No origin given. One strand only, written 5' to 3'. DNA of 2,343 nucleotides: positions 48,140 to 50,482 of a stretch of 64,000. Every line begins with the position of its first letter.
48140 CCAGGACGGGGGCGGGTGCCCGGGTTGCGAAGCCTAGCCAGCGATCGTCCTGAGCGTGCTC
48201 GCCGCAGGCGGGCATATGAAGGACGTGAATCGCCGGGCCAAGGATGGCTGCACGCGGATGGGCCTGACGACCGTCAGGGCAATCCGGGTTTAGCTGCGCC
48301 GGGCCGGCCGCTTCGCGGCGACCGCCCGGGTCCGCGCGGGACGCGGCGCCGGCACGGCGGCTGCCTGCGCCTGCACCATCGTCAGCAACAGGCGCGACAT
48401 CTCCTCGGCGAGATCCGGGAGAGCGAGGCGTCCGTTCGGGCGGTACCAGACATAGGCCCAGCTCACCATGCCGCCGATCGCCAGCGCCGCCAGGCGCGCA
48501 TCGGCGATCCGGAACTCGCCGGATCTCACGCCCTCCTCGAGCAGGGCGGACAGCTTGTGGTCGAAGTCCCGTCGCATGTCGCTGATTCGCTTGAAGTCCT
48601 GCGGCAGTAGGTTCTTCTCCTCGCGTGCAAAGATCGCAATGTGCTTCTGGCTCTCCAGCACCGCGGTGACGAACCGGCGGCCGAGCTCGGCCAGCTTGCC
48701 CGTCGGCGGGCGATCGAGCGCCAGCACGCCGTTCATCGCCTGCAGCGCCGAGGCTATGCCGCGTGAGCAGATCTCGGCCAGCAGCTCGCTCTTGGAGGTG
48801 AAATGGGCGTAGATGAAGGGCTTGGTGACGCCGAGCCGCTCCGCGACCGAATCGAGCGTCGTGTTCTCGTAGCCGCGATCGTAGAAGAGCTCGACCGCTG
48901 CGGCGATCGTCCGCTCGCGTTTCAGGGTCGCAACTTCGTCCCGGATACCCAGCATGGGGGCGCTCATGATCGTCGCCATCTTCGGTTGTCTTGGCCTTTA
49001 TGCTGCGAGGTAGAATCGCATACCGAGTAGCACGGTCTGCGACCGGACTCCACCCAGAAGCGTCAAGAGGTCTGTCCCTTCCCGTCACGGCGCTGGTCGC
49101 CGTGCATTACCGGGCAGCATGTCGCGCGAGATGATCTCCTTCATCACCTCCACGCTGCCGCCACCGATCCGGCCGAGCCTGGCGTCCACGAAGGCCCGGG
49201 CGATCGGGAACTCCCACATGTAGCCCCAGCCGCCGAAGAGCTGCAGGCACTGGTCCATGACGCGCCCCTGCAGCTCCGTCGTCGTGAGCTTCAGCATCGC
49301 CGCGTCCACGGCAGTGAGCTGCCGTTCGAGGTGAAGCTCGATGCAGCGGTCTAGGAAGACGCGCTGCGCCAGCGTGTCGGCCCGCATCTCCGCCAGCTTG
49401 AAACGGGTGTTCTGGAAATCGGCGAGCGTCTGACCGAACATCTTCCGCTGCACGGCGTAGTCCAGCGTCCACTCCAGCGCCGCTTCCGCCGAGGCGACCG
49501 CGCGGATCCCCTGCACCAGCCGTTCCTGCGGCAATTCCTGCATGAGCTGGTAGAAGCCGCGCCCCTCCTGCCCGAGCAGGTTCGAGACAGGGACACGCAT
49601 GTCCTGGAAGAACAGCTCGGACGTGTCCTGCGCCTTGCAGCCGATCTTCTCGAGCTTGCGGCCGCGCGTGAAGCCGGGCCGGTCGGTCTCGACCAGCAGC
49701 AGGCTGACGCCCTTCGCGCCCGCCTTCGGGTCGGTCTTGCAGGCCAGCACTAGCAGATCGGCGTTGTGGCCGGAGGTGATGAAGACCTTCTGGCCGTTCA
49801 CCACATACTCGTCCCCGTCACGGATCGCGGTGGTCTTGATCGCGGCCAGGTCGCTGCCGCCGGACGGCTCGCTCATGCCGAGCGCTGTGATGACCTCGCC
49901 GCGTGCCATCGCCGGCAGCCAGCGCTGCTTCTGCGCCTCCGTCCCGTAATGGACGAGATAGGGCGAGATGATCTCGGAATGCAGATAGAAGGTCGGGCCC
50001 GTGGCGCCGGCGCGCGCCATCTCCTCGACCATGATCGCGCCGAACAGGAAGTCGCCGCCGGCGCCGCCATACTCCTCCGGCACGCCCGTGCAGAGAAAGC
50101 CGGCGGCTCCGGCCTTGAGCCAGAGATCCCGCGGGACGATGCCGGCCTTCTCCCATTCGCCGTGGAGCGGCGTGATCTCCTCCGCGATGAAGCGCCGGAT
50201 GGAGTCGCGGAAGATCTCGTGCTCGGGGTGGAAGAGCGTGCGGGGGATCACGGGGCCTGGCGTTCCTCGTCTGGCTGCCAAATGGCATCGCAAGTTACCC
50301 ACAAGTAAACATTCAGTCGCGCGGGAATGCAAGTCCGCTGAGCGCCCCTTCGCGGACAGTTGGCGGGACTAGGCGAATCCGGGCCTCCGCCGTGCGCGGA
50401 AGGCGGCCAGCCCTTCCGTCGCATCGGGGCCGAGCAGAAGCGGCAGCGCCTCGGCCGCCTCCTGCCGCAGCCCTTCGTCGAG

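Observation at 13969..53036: A 12-nt box, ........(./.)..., sits on the -10 region of six promoters across the catabolic island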

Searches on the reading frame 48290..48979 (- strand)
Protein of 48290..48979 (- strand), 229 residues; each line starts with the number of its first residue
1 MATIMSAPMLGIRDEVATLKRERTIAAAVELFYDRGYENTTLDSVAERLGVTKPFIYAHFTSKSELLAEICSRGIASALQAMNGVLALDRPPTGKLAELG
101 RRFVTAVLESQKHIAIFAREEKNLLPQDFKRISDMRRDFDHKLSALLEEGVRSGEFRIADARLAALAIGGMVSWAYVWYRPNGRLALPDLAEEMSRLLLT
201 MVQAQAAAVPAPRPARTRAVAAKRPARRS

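Call 9: search_protein_families(library=pfam, proteins=[window:48290-48979:-])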
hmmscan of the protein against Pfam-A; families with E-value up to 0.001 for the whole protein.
window:48290-48979:- (229 aa): 4 families
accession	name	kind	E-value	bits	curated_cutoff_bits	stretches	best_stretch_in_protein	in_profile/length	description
PF17932.6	TetR_C_24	-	2.8e-31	108.6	26.4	1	90-202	2-114/114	Tetracyclin repressor-like, C-terminal domain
PF00440.29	TetR_N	-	5.8e-17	61.7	24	1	25-70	2-47/47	Bacterial regulatory proteins, tetR family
PF14246.11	TetR_C_7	-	9.3e-06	26.1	22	0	136-180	45-89/119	AefR-like transcriptional repressor, C-terminal domain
PF17935.6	TetR_C_27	-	3.9e-05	24.1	26.1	1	127-172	36-81/106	Tetracyclin repressor-like, C-terminal domain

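Call 11: find_related_loci(query=window:48290-48979:-, collection=genome_contigs, flank=10000)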
Query window:48290-48979:- (229 aa) in genome_contigs; peptide patterns used: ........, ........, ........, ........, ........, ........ (x = any residue, [..] = any of these).
304 stretches matched a pattern; 101 encode a relative of the query (tblastn E <= 1e-3); the best 80 are kept; 80 distinct loci.
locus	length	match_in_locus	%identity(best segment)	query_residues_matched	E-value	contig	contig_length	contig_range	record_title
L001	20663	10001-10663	86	10-228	6e-117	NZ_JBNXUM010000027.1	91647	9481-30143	Falsiroseomonas sp. HW251 27, whole genome shotgun sequence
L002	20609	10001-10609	87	1-203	2e-116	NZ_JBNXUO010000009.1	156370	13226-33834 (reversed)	Falsiroseomonas sp. CW058 9, whole genome shotgun sequence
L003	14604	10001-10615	77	1-205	2e-103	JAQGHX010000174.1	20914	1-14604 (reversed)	MAG: Roseomonas sp. isolate RYN_444 scaffold_2550181, whole genome shotgun sequence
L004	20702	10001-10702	70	1-228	1e-100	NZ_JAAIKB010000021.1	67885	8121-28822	Falsiroseomonas algicola strain PeD5 NODE_21_length_67885_cov_218.002935, whole genome shotgun sequence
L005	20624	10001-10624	75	1-207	4e-100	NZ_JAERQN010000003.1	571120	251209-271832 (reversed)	Roseomonas ponticola strain SYSU M41301 NODE_3_length_571120_cov_91.422918, whole genome shotgun sequence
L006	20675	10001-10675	70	1-216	2e-99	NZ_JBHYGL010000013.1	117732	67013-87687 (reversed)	MAG: Falsiroseomonas sp. isolate SAMS01UC_bin-014 SAMS01UC_bin-014_c20, whole genome shotgun sequence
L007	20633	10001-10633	73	1-210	3e-99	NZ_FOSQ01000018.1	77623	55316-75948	Falsiroseomonas stagni DSM 19981, whole genome shotgun sequence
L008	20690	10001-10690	69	1-219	2e-98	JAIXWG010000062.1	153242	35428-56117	MAG: Acetobacteraceae bacterium isolate D4_MAG_00010 pond_D4_MAG_00010_000000000012, whole genome shotgun sequence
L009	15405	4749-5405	67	1-228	9e-97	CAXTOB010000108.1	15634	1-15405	MAG TPA_asm: uncultured Acetobacteraceae bacterium isolate public_SRR14722165_metawrap_bin.2 genome assembly, contig: pu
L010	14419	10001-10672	66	1-228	4e-96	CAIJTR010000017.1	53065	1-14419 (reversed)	MAG: uncultured Rhodospirillales bacterium isolate T7-5_bin-324 genome assembly, contig: bin-324:017/211, whole genome s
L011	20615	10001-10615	71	1-205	2e-94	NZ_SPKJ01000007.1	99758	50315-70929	Propylenella binzhouense strain L72 scaffold7.1-size99758, whole genome shotgun sequence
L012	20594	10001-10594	73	10-207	2e-94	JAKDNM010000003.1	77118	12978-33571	MAG: Hyphomicrobiales bacterium isolate 53_S67 53_S67_NODE_3_length_77118_cov_15.537080, whole genome shotgun sequence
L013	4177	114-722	71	1-202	2e-94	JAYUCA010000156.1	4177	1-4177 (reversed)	MAG: Rhodospirillales bacterium isolate GFS_6850 GFS_6850_155, whole genome shotgun sequence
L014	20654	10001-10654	68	6-222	5e-94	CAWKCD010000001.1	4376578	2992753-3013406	MAG: uncultured Alphaproteobacteria bacterium isolate MFD04580.bin.1.170 genome assembly, contig: contig_2973, whole gen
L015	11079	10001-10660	66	1-219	8e-94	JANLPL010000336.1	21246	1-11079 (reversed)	MAG: Bradyrhizobium sp. isolate OTE_38_metabat_380 OTE_38_k141_4207943, whole genome shotgun sequence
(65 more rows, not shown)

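Call 24: search_solved_structures(query=window:48290-48979:-, max_evalue=0.001, show_alignments=2)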
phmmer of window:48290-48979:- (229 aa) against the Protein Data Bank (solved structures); distinct sequences matched with E-value up to 0.001: 112 (the best 60 are shown).
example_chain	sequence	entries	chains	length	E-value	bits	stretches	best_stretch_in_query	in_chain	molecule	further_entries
3dcf_A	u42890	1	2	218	4.6e-26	95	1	18-200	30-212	transcriptional regulator of the TetR/AcrR family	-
3vpr_A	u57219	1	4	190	6.9e-21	78.1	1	18-200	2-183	Transcriptional regulator, TetR family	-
2iai_A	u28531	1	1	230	3.7e-20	75.7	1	20-185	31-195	Putative transcriptional regulator SCO3833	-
5k7f_A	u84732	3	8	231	1.7e-15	60.4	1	25-216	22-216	Transcriptional regulator, TetR family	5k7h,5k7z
3him_A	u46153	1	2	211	1.8e-14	57.1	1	6-180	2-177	Probable transcriptional regulator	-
2ibd_A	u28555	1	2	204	2.1e-14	56.9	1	21-199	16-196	Possible transcriptional regulator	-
8sv6_A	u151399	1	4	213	2.9e-13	53.2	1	21-201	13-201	Fatty acid metabolism regulator protein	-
8suk_A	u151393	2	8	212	4.2e-13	52.7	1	21-202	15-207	DarR | TetR/AcrR family transcriptional regulator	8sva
8sua_A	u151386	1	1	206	4.5e-13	52.6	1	22-182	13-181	DarR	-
8svd_A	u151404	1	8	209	4.6e-13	52.5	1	21-182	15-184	DarR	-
8t5y_A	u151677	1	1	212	2.9e-12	49.9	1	21-202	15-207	DarR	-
4mxm_A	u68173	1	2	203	9e-12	48.3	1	21-198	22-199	Transcriptional regulator I2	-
4mo7_A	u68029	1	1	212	1e-11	48.1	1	21-198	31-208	Transcriptional regulator I2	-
9b7y_A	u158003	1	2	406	6e-11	45.6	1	21-130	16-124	Transcriptional repressor Mce3R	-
3ccy_A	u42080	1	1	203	6.3e-11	45.5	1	21-199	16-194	Putative TetR-family transcriptional regulator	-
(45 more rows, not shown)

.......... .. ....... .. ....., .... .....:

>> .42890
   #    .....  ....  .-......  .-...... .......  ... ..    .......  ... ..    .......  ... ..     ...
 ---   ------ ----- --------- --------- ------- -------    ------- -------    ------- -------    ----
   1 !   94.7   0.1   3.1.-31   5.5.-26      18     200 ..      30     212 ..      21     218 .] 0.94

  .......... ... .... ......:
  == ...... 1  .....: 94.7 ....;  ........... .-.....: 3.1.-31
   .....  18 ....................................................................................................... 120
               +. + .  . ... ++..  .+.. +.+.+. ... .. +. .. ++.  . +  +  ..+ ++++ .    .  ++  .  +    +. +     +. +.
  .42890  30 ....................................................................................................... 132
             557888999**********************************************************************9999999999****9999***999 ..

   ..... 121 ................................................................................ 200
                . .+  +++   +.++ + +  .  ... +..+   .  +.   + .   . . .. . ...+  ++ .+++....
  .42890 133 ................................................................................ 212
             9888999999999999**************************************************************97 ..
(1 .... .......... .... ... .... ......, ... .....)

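Call 31: search_solved_structures(query=window:48290-48979:-, max_evalue=1e-14, show_alignments=5)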
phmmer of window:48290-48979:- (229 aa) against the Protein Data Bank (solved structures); distinct sequences matched with E-value up to 1e-14: 4.
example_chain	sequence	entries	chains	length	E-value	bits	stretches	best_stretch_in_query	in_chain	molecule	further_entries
3dcf_A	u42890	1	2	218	4.6e-26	95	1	18-200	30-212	transcriptional regulator of the TetR/AcrR family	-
3vpr_A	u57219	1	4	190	6.9e-21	78.1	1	18-200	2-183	Transcriptional regulator, TetR family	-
2iai_A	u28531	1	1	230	3.7e-20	75.7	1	20-185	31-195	Putative transcriptional regulator SCO3833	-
5k7f_A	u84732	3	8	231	1.7e-15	60.4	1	25-216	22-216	Transcriptional regulator, TetR family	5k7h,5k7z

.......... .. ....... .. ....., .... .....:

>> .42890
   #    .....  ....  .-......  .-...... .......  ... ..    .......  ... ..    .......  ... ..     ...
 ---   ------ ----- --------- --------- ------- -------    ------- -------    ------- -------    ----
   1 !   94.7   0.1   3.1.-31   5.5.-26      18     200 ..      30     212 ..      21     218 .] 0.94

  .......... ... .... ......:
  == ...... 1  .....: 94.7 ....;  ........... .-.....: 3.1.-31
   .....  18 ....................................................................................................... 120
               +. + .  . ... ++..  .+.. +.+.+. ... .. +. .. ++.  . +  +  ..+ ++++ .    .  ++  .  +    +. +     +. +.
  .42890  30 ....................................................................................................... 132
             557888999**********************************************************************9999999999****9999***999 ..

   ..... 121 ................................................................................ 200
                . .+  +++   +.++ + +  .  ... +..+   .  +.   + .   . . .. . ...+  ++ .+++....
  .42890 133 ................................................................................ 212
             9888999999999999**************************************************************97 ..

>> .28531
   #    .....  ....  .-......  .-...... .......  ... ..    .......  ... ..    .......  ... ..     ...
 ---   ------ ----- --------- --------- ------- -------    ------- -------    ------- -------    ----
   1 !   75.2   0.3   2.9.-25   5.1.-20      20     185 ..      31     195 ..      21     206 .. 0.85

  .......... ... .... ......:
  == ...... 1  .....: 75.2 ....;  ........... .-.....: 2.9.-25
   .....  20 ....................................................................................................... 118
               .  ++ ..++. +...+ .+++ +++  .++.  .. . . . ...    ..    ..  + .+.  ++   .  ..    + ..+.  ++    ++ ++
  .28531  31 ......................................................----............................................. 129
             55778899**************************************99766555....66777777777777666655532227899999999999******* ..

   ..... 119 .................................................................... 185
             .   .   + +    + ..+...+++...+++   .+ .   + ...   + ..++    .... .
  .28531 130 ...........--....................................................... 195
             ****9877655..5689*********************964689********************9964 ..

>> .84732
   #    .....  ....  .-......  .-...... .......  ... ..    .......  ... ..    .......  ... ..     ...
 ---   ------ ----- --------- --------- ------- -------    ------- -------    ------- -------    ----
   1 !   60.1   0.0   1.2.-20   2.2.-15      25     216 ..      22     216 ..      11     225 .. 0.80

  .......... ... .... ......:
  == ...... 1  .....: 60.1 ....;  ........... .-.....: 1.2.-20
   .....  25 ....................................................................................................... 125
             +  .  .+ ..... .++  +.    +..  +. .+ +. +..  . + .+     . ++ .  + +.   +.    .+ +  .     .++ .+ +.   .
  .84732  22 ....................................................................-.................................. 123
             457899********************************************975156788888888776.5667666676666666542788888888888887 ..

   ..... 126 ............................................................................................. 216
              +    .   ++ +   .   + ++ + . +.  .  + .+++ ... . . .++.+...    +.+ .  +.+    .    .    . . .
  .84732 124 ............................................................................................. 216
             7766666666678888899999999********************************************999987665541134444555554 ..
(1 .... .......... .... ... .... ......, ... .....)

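Call 42: search_protein_families(library=ncbifam, proteins=[window:48290-48979:-], max_evalue=1e-10)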
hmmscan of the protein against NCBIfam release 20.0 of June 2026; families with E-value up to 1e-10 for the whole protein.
window:48290-48979:- (229 aa): 4 families
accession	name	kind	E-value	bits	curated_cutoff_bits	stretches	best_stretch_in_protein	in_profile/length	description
NF041196.1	ScbR_bind_reg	equivalog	5.5e-15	56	150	1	21-202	8-189/191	ScbR family autoregulator-binding transcription factor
NF050111.1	TransRegSACE7040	equivalog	5.6e-15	55.7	250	1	20-203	2-179/186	SACE_7040 family transcriptional regulator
NF053878.1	FATransRegFadRBac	equivalog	1.1e-12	48.2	200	1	20-202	4-188/190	fatty acid metabolism transcriptional regulator FadR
NF053731.1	TransRegFasRMycb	equivalog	5.9e-11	42.5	330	1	20-82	12-74/199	HTH-type transcriptional activator FasR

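Call 67: list_cluster_members(proteins=[window:48290-48979:-, window:53152-54489:+])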
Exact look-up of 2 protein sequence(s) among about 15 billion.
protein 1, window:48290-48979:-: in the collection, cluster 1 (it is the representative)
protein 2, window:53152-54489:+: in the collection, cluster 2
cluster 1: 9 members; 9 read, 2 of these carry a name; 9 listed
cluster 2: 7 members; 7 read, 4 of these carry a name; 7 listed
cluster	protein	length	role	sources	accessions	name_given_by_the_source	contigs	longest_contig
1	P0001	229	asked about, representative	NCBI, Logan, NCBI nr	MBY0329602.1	MAG: TetR/AcrR family transcriptional regulator [Acetobacteraceae bacterium] | TetR/AcrR family transcriptional regulator [Acetobacteraceae bacterium]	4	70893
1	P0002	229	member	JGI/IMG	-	AcrR family transcriptional regulator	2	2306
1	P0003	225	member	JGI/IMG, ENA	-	-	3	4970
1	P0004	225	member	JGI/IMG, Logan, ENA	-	-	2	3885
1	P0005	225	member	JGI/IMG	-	-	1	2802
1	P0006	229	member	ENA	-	-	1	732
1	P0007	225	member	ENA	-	-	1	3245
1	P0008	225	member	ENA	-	-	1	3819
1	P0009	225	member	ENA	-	-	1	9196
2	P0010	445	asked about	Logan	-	-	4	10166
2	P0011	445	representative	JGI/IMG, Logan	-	cation diffusion facilitator CzcD-associated flavoprotein CzcO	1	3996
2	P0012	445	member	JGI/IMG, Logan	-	cation diffusion facilitator CzcD-associated flavoprotein CzcO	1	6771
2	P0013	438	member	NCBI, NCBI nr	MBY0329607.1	MAG: NAD(P)-binding domain-containing protein [Acetobacteraceae bacterium] | NAD(P)-binding domain-containing protein [Acetobacteraceae bacterium]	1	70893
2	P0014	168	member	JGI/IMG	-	hypothetical protein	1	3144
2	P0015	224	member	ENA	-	-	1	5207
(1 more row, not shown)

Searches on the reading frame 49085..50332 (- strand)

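Call 9: search_protein_families(library=pfam, proteins=[window:49085-50332:-])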
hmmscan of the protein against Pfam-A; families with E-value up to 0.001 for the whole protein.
window:49085-50332:- (415 aa): 4 families
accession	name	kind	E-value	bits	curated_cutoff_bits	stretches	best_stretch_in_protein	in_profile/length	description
PF02771.21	Acyl-CoA_dh_N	-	3.4e-37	127.7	22.9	1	36-146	2-113/113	Acyl-CoA dehydrogenase, N-terminal domain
PF00441.29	Acyl-CoA_dh_1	-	4.8e-37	127.9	22.4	1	257-405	1-149/150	Acyl-CoA dehydrogenase, C-terminal domain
PF02770.24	Acyl-CoA_dh_M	-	9.8e-26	90.2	33.3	1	150-245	1-97/97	Acyl-CoA dehydrogenase, middle domain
PF08028.16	Acyl-CoA_dh_2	-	1.2e-09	39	22.7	1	273-387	2-126/134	Acyl-CoA dehydrogenase, C-terminal domain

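Call 42: search_protein_families(library=ncbifam, proteins=[window:49085-50248:-], max_evalue=1e-10)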
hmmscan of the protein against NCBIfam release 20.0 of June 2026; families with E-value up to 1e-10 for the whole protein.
window:49085-50248:- (387 aa): 20 families
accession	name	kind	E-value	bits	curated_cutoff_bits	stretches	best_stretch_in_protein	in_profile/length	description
NF042972.1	AcrlCoAredClosAcrC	equivalog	1.7e-95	319.9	640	1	6-378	5-377/378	acryloyl-CoA reductase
NF058590.1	AcCoDHFadEBacil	equivalog_domain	7.7e-69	232.7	600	1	6-377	21-410/586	acyl-CoA dehydrogenase FadE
NF045552.1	GlutCoADH_Des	equivalog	2.9e-68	230.8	470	1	8-378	7-380/387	glutaryl-CoA dehydrogenase Acd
NF008997.0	PRK12341.1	equivalog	1.6e-65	221.6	537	1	9-378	8-377/382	acyl-CoA dehydrogenase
TIGR03207.1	cyc_hxne_CoA_dh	equivalog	1.8e-65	221.1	575.35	1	9-376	4-370/372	cyclohexanecarboxyl-CoA dehydrogenase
NF043006.1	CyhCrbnylCoADH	equivalog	3.3e-63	213.9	650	1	9-377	7-375/380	cyclohexane-1-carbonyl-CoA dehydrogenase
NF045652.1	ProlPCPDhRedW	equivalog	4.7e-58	196.8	650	1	9-377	3-373/376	L-prolyl-[peptidyl-carrier protein] dehydrogenase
NF042439.1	SulpropCoADesulf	equivalog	1.3e-57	195.3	600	1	17-378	4-371/379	3-sulfinopropanoyl-CoA desulfinase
NF053553.1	prodigi_MBC_PigA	equivalog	3.5e-56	190.9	500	1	13-377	12-379/381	prodigiosin MBC biosynthesis dehydrogenase PigA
NF002885.1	PRK03354.1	equivalog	4.5e-46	157.6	540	1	9-377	8-373/378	crotonobetainyl-CoA dehydrogenase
TIGR03204.1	pimC_large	equivalog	7.4e-38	130.5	623.85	1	41-332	44-333/395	pimeloyl-CoA dehydrogenase large subunit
NF037942.1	ac_ACP_DH_MbtN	equivalog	9.7e-34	116.7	700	1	12-379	4-367/376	mycobactin biosynthesis acyl-ACP dehydrogenase MbtN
NF052270.1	Staph_DH_FadE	equivalog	7e-31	107.3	600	1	68-377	86-393/400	acyl-CoA dehydrogenase FadE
NF007000.1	PRK09463.1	subfamily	7.6e-27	93.9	600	1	37-342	73-397/726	acyl-CoA dehydrogenase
NF049984.1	Rv1679_FadE16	equivalog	7.8e-26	91.2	600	1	48-372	35-360/371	Rv1679 family acyl-CoA dehydrogenase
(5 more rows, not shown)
